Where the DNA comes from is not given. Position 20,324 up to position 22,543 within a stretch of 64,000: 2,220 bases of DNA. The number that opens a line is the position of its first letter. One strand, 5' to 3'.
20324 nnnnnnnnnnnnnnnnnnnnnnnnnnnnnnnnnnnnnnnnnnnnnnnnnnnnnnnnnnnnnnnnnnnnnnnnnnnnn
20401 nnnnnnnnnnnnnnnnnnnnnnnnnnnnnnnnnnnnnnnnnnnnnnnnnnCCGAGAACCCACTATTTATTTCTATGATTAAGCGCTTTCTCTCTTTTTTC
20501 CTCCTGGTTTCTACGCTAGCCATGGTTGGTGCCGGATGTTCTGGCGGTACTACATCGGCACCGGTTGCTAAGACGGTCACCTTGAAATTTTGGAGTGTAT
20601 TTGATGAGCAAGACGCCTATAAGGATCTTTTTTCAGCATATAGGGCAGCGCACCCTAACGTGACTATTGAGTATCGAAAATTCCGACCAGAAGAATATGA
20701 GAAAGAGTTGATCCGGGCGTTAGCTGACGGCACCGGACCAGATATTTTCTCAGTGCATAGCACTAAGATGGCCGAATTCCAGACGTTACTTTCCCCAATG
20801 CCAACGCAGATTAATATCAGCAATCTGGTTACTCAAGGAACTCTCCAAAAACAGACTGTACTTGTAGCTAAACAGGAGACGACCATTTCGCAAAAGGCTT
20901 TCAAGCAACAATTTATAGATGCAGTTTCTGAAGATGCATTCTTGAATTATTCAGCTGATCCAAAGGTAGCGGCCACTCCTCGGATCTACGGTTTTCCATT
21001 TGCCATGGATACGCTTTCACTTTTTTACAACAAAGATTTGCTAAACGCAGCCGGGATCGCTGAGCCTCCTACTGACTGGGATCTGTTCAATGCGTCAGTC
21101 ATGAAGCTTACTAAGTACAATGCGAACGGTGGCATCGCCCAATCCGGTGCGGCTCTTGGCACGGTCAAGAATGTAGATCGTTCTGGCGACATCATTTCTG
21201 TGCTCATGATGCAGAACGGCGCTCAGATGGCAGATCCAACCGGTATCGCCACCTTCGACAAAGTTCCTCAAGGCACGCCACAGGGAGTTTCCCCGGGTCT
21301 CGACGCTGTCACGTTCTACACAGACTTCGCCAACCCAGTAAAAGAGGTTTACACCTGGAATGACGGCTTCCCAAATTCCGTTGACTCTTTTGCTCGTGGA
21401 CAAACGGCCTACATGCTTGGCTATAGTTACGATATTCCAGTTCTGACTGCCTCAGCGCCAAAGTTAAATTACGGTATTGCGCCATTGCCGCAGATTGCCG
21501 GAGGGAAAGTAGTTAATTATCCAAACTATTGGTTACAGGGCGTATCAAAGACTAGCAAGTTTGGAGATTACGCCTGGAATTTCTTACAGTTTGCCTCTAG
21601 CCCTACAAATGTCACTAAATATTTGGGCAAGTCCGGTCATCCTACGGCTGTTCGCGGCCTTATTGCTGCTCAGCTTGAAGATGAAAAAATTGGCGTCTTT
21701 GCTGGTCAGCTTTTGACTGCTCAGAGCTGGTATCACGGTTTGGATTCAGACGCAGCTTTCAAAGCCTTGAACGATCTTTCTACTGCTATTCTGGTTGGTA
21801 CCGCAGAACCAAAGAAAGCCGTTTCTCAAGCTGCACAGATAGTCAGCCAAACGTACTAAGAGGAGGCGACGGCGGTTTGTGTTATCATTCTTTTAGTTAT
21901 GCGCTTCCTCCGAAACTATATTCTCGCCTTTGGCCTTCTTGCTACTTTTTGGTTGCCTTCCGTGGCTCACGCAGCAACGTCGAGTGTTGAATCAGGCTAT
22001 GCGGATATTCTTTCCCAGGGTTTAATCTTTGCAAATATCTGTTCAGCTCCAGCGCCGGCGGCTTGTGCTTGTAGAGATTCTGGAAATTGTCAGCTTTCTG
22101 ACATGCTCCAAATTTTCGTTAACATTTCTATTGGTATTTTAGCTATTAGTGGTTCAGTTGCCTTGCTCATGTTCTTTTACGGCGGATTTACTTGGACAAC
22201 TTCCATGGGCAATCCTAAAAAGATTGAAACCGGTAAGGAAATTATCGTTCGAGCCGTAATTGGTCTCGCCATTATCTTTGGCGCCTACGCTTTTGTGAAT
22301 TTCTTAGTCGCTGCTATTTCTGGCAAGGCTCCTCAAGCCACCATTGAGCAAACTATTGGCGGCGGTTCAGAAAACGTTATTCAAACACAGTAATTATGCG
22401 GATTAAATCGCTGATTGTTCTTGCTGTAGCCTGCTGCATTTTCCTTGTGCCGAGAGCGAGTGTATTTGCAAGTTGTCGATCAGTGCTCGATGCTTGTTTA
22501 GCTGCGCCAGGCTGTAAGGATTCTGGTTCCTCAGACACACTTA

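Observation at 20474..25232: Tandem array of seven paralogous T4SS-pilin-like (TrbC/VirB2-type) genes behind an orphan solute-binding lipoprotein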

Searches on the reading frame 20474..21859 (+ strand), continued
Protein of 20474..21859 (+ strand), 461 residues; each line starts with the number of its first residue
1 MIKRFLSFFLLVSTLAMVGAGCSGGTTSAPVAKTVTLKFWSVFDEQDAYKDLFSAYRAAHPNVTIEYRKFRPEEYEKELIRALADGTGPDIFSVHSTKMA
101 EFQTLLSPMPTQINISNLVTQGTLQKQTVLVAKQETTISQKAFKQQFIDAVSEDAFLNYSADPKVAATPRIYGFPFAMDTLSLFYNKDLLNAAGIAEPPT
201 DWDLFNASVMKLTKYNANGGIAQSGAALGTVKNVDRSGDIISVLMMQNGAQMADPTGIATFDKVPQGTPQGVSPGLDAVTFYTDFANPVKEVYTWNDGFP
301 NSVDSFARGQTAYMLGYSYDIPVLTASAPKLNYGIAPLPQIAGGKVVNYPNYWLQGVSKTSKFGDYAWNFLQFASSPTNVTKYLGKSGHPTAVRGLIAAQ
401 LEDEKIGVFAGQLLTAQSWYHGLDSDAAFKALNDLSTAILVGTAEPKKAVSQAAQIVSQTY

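Call 34: find_encoding_contigs(protein=P0063, flank=10000, max_places=2)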
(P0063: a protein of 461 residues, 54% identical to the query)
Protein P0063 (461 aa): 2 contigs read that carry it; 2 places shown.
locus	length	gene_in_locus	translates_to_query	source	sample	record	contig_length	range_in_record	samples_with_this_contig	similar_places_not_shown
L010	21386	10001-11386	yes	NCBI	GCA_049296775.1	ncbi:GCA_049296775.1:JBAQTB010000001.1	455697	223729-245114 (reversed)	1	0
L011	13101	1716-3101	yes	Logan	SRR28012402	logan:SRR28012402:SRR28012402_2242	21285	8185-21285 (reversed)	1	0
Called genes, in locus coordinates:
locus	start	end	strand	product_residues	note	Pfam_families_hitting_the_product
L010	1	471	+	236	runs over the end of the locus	PF16013:DUF4781 (faint), PF01988:VIT1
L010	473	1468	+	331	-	PF00578:AhpC-TSA, PF08534:Redoxin, PF13905:Thioredoxin_8, PF17991:Thioredoxin_10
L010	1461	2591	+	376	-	PF00266:Aminotran_5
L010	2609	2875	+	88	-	PF13459:Fer4_15, PF13370:Fer4_13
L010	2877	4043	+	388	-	PF00890:FAD_binding_2 (faint), PF01266:DAO (faint), PF07992:Pyr_redox_2, PF13450:NAD_binding_8 (faint), PF00070:Pyr_redox, PF18267:Rubredoxin_C (faint)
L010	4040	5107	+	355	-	PF01380:SIS (weak), PF10432:bact-PGI_C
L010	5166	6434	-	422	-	PF12704:MacB_PCD, PF02687:FtsX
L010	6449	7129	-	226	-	PF02463:SMC_N (faint), PF00005:ABC_tran, PF13304:AAA_21 (faint)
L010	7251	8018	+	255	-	PF00376:MerR, PF13411:MerR_1, PF09278:MerR-DNA-bind (faint), PF07739:TipAS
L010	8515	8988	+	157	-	-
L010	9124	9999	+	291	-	PF00483:NTP_transferase, PF12804:NTP_transf_3 (faint)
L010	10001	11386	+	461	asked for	PF01547:SBP_bac_1, PF13416:SBP_bac_8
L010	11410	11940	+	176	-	PF18895:T4SS_pilin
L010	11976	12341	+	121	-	PF18895:T4SS_pilin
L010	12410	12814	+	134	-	PF18895:T4SS_pilin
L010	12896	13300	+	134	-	PF18895:T4SS_pilin (weak)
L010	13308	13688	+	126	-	PF18895:T4SS_pilin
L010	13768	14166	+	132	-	PF18895:T4SS_pilin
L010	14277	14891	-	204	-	-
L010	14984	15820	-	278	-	-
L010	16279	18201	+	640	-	-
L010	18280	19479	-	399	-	PF04932:Wzy_C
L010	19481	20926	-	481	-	PF01943:Polysacc_synt, PF13440:Polysacc_synt_3, PF01554:MatE (weak)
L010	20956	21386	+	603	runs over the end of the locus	PF16158:N_BRCA1_IG (weak), PF08486:SpoIID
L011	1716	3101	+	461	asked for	PF01547:SBP_bac_1, PF13416:SBP_bac_8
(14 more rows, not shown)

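Call 71: search_protein_families(library=pfam, proteins=[L013:1-1494:+, L014:788-2497:+, L014:2427-4217:+, L020:623-2443:+, L025:15635-17596:-, L026:2466-3986:+, L045:15685-17100:-, L057:1496-3394:-, L068:9909-12257:+, L086:6700-8271:-], max_evalue=0.00001)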
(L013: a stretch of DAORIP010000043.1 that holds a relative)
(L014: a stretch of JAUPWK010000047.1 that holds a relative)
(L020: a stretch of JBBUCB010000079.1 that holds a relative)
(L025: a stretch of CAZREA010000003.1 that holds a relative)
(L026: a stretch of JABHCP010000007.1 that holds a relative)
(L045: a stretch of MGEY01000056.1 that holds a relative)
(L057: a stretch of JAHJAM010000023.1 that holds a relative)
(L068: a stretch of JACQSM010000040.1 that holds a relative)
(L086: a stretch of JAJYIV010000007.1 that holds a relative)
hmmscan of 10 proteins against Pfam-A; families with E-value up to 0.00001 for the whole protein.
L013:1-1494:+ (498 aa): 2 families
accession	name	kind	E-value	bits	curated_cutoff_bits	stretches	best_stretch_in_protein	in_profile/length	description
PF00664.28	ABC_membrane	-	2.4e-37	129.5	28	1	2-216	58-272/274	ABC transporter transmembrane region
PF00005.33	ABC_tran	-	2.4e-27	96.6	25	1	279-431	1-137/137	ABC transporter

L014:788-2497:+ (570 aa): 2 families
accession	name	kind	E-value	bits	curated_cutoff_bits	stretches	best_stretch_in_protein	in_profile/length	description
PF00664.28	ABC_membrane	-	1e-37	130.7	28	1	16-282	3-273/274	ABC transporter transmembrane region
PF00005.33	ABC_tran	-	1.8e-30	106.7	25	1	341-489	1-137/137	ABC transporter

L014:2427-4217:+ (597 aa): 2 families
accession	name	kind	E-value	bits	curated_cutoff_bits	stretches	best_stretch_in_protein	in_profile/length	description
PF00664.28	ABC_membrane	-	2.1e-43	149.4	28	1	46-315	1-272/274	ABC transporter transmembrane region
PF00005.33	ABC_tran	-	1.7e-27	97.1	25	1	378-530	1-137/137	ABC transporter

L020:623-2443:+ (607 aa): 2 families
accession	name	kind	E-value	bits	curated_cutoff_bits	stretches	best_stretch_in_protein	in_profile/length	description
PF00005.33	ABC_tran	-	1.2e-31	110.5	25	1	383-534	1-137/137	ABC transporter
PF00664.28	ABC_membrane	-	4.1e-16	59.9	28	1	48-315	2-268/274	ABC transporter transmembrane region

L025:15635-17596:- (654 aa): 0 families

L026:2466-3986:+ (507 aa): 2 families
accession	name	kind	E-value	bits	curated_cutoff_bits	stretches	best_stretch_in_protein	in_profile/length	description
PF01943.22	Polysacc_synt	-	2.6e-26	93.1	28.2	1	35-300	1-270/274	Polysaccharide biosynthesis protein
PF13440.11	Polysacc_synt_3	-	2e-20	73.7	23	1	59-353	1-291/293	Polysaccharide biosynthesis protein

L045:15685-17100:- (472 aa): 2 families
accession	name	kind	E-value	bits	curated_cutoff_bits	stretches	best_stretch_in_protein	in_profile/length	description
PF07992.20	Pyr_redox_2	-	4e-40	138.5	26.1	1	72-366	2-290/291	Pyridine nucleotide-disulphide oxidoreductase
PF00070.33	Pyr_redox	-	3.9e-11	43.8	22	1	214-291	2-80/82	Pyridine nucleotide-disulphide oxidoreductase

L057:1496-3394:- (633 aa): 2 families
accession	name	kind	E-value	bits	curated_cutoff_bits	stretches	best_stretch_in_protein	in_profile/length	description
PF08486.15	SpoIID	-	1.3e-11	45.4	23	1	454-547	2-97/97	Stage II sporulation protein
PF16158.11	N_BRCA1_IG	-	1.4e-06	29.2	28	0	61-168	8-108/108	Ig-like domain from next to BRCA1 gene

L068:9909-12257:+ (783 aa): 4 families
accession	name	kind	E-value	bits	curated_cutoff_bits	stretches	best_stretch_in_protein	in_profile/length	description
PF02463.25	SMC_N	-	1.5e-68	231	40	1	28-760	1-219/220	RecF/RecN/SMC N terminal domain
PF13476.12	AAA_23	-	1.3e-18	68.8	27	1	31-246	1-198/201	AAA domain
PF13304.12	AAA_21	-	9.2e-17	62.5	27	2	58-130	1-63/304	AAA domain, putative AbiEii toxin, Type IV TA system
PF13175.12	AAA_15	-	2e-12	47.9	32.1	1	27-356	1-92/374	AAA ATPase domain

L086:6700-8271:- (524 aa): 0 families

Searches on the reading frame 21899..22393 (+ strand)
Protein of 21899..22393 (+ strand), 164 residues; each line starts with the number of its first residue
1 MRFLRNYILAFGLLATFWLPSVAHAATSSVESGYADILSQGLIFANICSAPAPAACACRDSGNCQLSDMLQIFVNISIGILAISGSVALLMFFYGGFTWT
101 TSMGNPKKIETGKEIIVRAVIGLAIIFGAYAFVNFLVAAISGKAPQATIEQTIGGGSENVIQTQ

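Call 3: search_protein_families(library=pfam, proteins=[window:21899-22393:+], max_evalue=1)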
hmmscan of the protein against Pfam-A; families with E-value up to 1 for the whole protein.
window:21899-22393:+ (164 aa): 2 families
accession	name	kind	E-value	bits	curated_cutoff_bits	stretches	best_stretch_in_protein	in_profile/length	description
PF18895.5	T4SS_pilin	-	3.4e-07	30.7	26.6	1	75-136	11-71/71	Type IV secretion system pilin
PF04956.18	TrbC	-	0.022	15.4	27.9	1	67-136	35-98/98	TrbC/VIRB2 pilin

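Call 4: search_protein_families(library=ncbifam, proteins=[window:21899-22393:+], max_evalue=1)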
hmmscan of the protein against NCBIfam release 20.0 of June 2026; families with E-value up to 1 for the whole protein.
window:21899-22393:+ (164 aa): 2 families
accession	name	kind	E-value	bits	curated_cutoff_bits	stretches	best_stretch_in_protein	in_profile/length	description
NF033218.1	anchor_AmaP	equivalog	0.11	12.3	55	1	76-141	12-71/166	alkaline shock response membrane anchor protein AmaP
NF045849.1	ICE_MMCAP2_0565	equivalog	0.29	10.8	40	1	68-139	11-79/80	Mbov_0395 family pilin-like conjugal transfer protein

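Call 63: find_homologous_proteins(query=window:21899-22393:+, max_evalue=0.001)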
Query window:21899-22393:+ (164 aa): 53 proteins with E <= 0.001 among 627 candidates.
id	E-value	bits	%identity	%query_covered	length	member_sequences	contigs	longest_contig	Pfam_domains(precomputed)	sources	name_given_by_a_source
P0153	3.3e-100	350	100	100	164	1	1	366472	PF18895.6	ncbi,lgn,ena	-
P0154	1.8e-75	270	81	100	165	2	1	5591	PF18895.6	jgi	jgi:hypothetical protein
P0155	3.4e-74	266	79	100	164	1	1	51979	PF18895.6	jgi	-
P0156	2.2e-70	254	73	100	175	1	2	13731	PF18895.6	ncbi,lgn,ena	-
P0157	3.1e-67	243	70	100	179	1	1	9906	PF18895.6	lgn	-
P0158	7.7e-66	239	70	100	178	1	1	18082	PF18895.6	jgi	jgi:hypothetical protein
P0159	1.5e-64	235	69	100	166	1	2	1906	PF18895.6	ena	-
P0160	4.8e-59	217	75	84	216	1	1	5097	PF18895.6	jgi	jgi:hypothetical protein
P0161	3.4e-54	201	64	90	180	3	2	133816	PF18895.6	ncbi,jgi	ncbi:MAG: pilin [Patescibacteria group bacterium]|jgi:hypothetical protein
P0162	7.8e-48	180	58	95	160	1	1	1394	PF18895.6,PF04956.19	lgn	-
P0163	3.5e-47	178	59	86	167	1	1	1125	PF18895.6,PF04956.19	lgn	-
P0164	2.4e-46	176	57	99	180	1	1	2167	PF18895.6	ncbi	-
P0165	3.2e-46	175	62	80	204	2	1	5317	PF18895.6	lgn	-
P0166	2.5e-45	172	53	93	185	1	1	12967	PF18895.6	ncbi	-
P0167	2.5e-44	169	56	93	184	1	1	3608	PF18895.6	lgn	-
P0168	7.3e-44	167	57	93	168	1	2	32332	PF18895.6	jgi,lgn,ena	jgi:hypothetical protein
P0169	1.2e-43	167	54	85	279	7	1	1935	PF18895.6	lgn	-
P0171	3.7e-41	159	52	93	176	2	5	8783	PF18895.6,PF04956.19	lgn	-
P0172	8.2e-41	158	53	93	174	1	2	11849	PF18895.6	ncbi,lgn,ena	-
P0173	9.9e-41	157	53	93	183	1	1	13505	PF18895.6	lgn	-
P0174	1.1e-40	157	50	93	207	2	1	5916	PF18895.6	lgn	-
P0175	6.3e-40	155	54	93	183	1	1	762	PF18895.6,PF04956.19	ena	-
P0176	1.6e-39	153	51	93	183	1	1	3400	PF18895.6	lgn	-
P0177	1.8e-39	153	50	100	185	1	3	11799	PF18895.6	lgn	-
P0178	2.1e-39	153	54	90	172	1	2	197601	PF18895.6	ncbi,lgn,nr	ncbi:hypothetical protein KBC55_03550 [Patescibacteria group bacterium]|nr:hypothetical protein [Pat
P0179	1.3e-38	150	86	52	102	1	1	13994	PF18895.6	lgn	-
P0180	4.3e-38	149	52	93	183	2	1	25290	PF18895.6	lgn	-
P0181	6.9e-38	148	73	59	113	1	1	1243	PF18895.6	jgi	jgi:hypothetical protein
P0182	1.2e-37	147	51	93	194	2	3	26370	PF18895.6,PF04956.19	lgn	-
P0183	1.3e-37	147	50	93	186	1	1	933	PF18895.6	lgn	-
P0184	1.4e-37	147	55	90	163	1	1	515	PF18895.6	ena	-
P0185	1.6e-37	147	53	84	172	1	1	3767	PF18895.6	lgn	-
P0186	4.3e-37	145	48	93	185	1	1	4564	PF18895.6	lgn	-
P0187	6.5e-37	145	52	85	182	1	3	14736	PF18895.6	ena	-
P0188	1.0e-36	144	49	93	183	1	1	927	PF18895.6,PF04956.19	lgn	-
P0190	2.3e-36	143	52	85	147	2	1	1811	PF18895.6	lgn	-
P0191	2.5e-36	143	51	95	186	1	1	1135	PF18895.6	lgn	-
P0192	1.1e-35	141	50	99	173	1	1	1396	PF18895.6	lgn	-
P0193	1.3e-35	141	50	93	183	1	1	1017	PF18895.6,PF04956.19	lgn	-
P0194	5.6e-35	139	50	84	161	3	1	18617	PF18895.6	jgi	jgi:hypothetical protein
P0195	1.1e-34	138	47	89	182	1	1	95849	PF18895.6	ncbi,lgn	-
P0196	5.1e-34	136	57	71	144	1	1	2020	PF18895.6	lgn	-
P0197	3.8e-33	133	45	100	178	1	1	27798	PF18895.6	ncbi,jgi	jgi:hypothetical protein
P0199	3.1e-30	123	48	76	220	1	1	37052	PF18895.6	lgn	-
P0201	1.9e-28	117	43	91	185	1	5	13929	PF18895.6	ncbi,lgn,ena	-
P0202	1.9e-28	117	46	77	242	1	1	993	PF18895.6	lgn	-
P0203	6.1e-25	106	66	49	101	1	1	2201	PF18895.6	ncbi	-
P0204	1.8e-13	69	43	54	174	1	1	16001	PF18895.6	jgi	jgi:Type IV secretion system pilin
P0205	1.9e-8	52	42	47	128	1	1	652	PF18895.6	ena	-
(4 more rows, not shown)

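Call 68: search_protein_families(library=pfam, alignment_id=A6, max_evalue=0.01)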
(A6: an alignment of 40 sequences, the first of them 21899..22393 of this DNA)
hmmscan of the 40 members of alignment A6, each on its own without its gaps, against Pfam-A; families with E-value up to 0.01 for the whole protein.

A. member 1, window:21899-22393:+ (164 aa): 1 family
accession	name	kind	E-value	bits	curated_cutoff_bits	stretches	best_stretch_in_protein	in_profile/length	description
PF18895.5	T4SS_pilin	-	3.4e-07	30.7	26.6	1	75-136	11-71/71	Type IV secretion system pilin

B. families by the number of members that match (of 40 scanned): 3 families
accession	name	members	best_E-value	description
PF18895.5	T4SS_pilin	40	7.1e-11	Type IV secretion system pilin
PF04956.18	TrbC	24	1.2e-06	TrbC/VIRB2 pilin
PF20479.3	TMEM128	2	0.0014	TMEM128 protein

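Call 73: predict_structure(alignment_id=A6)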
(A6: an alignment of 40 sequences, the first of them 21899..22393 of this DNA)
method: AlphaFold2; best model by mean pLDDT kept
length: 164 residues; sequences in the alignment: 40
mean_pLDDT: 75.5   pTM: 0.50
mean pLDDT of the five models: 75.5, 73.0, 71.4, 69.6, 68.0
residues with pLDDT >= 90: 14; 70-90: 105; 50-70: 34; < 50: 11
segments of 3 or more residues with pLDDT < 50: 24-27, 161-164
pLDDT, mean of each block of 10 residues (from residue 1): 82 75 52 69 69 75 73 80 86 88 90 90 89 82 69 52 39
secondary structure, 60 per line:
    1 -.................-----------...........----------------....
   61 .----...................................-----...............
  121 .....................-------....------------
elements in order: H2-18 H30-40 H57-61 H66-100 H106-141 H149-152

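Call 89: fold_search(model_id=the predicted structure, library=pdb)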
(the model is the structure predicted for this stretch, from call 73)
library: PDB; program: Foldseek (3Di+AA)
matches with E <= 10: 90; with E <= 0.001: 0
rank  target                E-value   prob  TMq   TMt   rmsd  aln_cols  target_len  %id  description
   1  8dfu_0                1.1e+00  0.69  0.34  0.59   7.5        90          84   14  Cryo-EM structure of conjugation pili from Aeropyrum pernix (released 2023-03-22)
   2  3epv_C                1.9e+00  0.89  0.34  0.51   2.6        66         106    9  X-ray Structure of the Metal-sensor CnrX in both the Apo- and Copper-bound Forms (released 2008-11-25)
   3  2y3h_B                2.6e+00  0.82  0.34  0.49   2.6        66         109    9  E63Q mutant of Cupriavidus metallidurans CH34 CnrXs (released 2011-03-30)
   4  6bml_A                2.6e+00  0.30  0.29  0.18   4.4        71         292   13  Structure of human DHHC20 palmitoyltransferase, irreversibly inhibited by 2-bromopalmitate (released 2018-01-24)
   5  1o5h_A                2.6e+00  0.28  0.31  0.27  11.4       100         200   11  Crystal structure of formiminotetrahydrofolate cyclodeaminase (TM1560) from Thermotoga maritima at 2.80 A resolution (released 2003-09-30)
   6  2y3h_A                3.1e+00  0.77  0.34  0.49   2.6        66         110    9  E63Q mutant of Cupriavidus metallidurans CH34 CnrXs (released 2011-03-30)
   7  3zg1_A                3.1e+00  0.75  0.34  0.49   2.7        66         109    9  NI-BOUND FORM OF M123A MUTANT OF CUPRIAVIDUS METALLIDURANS CH34 CNRXS (released 2013-10-23)
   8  6bmn_B                3.1e+00  0.28  0.29  0.18   4.5        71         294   13  Structure of human DHHC20 palmitoyltransferase, space group P63 (released 2018-01-24)
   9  1bg1_A                3.3e+00  0.16  0.29  0.10   9.5       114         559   16  TRANSCRIPTION FACTOR STAT3B/DNA COMPLEX (released 1999-01-13)
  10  9rxe_MODEL_1_A        3.5e+00  0.20  0.31  0.44   5.4        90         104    9  Solution structure of the HR1c domain of human PKN1 (released 2025-12-31)
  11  5m4y_A                3.5e+00  0.20  0.36  0.34   8.7       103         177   14  Crystal structure of the Sec3/Sso2 complex at 2.20 angstrom resolution (released 2017-02-08)
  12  6bmm_B                3.7e+00  0.23  0.29  0.18   4.4        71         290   13  Structure of human DHHC20 palmitoyltransferase, space group P21 (released 2018-01-24)
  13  6bml_B                3.7e+00  0.23  0.29  0.18   4.4        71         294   13  Structure of human DHHC20 palmitoyltransferase, irreversibly inhibited by 2-bromopalmitate (released 2018-01-24)
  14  8exh_A                3.7e+00  0.20  0.26  0.51   5.3        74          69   24  Agrobacterium tumefaciens Tpilus (released 2023-03-22)
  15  1urf_MODEL_1_A        3.7e+00  0.16  0.30  0.51   8.6        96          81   16  HR1b domain from PRK1 (released 2003-11-06)
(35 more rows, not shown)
